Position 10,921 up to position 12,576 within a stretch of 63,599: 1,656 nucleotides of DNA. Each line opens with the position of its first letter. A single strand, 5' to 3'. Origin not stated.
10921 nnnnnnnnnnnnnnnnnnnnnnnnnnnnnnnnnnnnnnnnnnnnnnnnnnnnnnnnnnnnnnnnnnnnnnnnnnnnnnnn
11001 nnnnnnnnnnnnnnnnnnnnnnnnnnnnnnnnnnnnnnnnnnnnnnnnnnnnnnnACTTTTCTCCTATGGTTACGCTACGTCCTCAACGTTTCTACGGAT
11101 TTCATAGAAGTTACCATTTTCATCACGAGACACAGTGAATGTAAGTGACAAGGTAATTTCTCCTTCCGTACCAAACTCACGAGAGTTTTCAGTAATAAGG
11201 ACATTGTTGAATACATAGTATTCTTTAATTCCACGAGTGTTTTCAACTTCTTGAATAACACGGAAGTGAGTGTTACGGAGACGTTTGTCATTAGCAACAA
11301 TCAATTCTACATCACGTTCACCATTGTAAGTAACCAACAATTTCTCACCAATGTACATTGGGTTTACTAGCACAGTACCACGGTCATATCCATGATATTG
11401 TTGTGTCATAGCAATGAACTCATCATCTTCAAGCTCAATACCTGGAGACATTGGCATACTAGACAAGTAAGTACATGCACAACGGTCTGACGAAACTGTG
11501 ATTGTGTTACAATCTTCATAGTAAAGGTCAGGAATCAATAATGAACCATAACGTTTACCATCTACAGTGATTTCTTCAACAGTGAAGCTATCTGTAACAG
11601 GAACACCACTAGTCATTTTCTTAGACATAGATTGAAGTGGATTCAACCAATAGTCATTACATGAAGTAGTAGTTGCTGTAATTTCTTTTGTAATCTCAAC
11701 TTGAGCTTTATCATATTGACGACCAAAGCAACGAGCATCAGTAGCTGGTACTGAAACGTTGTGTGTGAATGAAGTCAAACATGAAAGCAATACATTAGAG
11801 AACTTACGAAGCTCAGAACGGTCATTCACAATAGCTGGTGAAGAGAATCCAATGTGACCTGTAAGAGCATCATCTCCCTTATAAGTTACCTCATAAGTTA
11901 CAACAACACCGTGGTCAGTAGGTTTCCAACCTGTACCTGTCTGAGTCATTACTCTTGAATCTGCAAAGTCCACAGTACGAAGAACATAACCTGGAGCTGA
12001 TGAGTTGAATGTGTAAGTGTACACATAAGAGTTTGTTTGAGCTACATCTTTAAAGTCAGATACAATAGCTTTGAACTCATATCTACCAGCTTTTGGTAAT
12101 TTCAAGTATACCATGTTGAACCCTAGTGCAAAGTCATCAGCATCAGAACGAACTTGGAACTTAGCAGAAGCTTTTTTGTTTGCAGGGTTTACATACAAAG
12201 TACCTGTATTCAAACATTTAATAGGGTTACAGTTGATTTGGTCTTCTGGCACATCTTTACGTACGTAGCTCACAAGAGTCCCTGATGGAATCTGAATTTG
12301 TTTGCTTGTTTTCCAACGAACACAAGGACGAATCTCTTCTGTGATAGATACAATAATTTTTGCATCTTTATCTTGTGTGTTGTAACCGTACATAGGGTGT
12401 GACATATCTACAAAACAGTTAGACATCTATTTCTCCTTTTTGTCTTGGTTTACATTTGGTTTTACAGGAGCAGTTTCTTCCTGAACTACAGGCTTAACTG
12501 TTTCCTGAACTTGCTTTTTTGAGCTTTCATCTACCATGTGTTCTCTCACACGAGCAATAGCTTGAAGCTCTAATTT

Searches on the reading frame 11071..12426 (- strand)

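Call 25: search_protein_families(library=phrogs, proteins=[window:11071-12426:-], max_evalue=0.001)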
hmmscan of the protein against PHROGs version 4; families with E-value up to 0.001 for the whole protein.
window:11071-12426:- (451 aa): 1 family
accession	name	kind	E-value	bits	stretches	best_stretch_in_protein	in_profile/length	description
phrog_14985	-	head and packaging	2.4e-50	172.9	1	1-448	2-444/446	virion structural protein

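Call 38: search_protein_families(library=pfam, proteins=[window:11071-12426:-], max_evalue=0.01)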
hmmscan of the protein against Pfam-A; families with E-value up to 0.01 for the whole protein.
window:11071-12426:- (451 aa): 0 families
